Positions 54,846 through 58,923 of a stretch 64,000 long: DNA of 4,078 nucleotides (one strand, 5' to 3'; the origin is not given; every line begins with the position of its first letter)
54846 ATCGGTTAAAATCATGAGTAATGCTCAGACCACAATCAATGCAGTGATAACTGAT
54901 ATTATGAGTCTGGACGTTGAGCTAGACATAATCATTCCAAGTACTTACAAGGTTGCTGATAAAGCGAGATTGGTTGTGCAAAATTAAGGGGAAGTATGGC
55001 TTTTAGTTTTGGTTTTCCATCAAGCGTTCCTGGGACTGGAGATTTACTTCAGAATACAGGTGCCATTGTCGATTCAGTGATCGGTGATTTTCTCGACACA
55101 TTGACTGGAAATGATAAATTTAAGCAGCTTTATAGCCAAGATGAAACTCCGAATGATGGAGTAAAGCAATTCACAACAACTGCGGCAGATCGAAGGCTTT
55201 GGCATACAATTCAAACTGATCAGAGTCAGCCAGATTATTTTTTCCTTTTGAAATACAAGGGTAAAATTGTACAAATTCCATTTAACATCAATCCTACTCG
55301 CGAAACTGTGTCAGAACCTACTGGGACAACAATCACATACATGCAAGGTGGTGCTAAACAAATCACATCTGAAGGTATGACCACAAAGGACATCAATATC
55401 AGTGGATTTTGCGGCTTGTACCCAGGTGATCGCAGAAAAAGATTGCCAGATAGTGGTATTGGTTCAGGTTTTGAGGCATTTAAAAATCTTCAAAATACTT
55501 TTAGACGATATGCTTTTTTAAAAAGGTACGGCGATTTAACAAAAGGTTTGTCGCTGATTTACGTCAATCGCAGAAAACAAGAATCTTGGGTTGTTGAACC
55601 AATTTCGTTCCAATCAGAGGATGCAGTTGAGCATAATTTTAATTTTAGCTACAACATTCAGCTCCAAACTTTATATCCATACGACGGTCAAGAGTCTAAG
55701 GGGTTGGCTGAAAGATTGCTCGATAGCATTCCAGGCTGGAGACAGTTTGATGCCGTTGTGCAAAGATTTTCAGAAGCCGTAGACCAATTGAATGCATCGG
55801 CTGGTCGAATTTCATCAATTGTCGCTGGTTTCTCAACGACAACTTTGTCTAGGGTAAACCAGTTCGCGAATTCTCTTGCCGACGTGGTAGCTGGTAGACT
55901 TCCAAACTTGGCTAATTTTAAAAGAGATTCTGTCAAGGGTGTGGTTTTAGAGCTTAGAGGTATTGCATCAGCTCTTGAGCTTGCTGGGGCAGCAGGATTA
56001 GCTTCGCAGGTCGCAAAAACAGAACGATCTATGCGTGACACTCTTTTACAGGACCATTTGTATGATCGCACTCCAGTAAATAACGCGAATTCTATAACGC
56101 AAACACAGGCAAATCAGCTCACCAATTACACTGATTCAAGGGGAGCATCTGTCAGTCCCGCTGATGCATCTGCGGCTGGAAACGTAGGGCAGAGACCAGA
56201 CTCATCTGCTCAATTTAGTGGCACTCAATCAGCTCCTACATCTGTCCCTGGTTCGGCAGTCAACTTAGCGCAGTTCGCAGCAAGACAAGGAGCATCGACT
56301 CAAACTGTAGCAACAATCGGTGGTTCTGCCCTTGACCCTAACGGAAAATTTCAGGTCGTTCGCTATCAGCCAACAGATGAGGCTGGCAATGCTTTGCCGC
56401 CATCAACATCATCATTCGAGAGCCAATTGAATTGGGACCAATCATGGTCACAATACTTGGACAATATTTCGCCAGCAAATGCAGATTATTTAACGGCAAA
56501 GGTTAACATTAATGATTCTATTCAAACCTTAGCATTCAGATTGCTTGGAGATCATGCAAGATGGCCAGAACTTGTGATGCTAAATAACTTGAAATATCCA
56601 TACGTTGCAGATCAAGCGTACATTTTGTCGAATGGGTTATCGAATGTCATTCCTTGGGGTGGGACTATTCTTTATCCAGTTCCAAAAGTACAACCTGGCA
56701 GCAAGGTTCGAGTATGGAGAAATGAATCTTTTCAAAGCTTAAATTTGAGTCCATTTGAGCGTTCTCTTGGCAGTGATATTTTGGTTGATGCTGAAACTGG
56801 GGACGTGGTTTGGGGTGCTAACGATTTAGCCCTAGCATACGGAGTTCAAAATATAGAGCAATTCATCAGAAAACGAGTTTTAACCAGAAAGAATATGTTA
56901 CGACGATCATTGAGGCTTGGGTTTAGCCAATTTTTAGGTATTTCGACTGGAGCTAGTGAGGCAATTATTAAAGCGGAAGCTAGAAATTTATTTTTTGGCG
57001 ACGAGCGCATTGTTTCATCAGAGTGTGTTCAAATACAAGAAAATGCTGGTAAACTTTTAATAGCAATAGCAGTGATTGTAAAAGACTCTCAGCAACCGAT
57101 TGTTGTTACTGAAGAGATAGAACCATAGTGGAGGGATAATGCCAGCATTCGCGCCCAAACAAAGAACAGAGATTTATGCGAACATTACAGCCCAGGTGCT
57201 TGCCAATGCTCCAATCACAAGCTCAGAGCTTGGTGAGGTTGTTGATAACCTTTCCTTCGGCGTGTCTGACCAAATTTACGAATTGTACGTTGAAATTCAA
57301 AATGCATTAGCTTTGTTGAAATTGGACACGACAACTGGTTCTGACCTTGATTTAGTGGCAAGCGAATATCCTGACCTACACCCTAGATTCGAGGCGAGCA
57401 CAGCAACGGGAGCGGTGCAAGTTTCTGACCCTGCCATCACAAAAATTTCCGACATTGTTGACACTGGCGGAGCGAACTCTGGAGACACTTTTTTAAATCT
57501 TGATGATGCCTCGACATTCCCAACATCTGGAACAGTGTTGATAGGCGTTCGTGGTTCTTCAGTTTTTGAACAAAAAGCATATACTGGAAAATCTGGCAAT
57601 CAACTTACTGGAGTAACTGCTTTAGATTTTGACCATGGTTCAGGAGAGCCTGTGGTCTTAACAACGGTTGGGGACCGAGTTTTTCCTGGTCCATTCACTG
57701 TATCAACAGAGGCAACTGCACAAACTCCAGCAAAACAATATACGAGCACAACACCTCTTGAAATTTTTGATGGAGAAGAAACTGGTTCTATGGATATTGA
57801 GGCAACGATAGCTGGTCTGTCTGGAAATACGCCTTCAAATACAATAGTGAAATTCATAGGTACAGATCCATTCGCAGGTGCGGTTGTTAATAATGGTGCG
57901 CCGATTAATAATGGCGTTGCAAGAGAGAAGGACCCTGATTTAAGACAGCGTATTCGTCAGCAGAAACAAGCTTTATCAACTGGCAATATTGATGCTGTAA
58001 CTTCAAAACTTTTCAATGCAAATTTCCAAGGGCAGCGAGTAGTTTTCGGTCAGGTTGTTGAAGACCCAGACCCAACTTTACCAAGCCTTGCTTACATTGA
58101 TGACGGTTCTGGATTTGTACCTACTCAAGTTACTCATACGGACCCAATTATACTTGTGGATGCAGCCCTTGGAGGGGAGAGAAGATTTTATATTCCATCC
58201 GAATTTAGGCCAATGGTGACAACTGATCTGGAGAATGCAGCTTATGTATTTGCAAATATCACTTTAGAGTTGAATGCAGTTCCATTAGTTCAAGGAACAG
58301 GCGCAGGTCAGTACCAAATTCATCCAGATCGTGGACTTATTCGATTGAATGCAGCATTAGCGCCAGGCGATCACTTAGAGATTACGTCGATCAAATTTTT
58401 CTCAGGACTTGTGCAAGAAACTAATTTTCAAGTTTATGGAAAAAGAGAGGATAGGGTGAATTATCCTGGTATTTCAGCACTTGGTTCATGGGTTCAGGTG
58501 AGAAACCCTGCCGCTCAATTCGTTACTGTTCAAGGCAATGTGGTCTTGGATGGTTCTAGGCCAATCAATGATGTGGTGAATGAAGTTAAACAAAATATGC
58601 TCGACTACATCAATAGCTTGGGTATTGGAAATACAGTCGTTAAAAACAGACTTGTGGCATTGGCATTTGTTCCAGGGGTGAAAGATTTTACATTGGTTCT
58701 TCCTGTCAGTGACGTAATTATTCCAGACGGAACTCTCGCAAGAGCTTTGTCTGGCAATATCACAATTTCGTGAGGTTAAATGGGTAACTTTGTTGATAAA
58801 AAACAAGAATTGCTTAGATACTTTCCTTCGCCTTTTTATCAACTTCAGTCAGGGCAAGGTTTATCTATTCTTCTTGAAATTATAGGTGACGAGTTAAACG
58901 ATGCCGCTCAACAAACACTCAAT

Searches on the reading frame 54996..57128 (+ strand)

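Call 81: search_protein_families(library=phrogs, proteins=[window:54996-57128:+], max_evalue=0.0001)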
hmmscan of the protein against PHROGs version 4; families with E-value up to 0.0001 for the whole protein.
window:54996-57128:+ (710 aa): 1 family
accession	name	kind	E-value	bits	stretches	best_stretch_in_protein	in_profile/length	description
phrog_975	-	tail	7.9e-19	68.7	1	497-700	3-220/238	baseplate protein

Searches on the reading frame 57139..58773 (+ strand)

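Call 81: search_protein_families(library=phrogs, proteins=[window:57139-58773:+], max_evalue=0.0001)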
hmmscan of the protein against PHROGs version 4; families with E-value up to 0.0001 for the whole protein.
window:57139-58773:+ (544 aa): 1 family
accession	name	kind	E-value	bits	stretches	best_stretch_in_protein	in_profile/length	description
phrog_6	-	tail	1.9e-19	70.8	1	8-542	71-404/548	baseplate wedge subunit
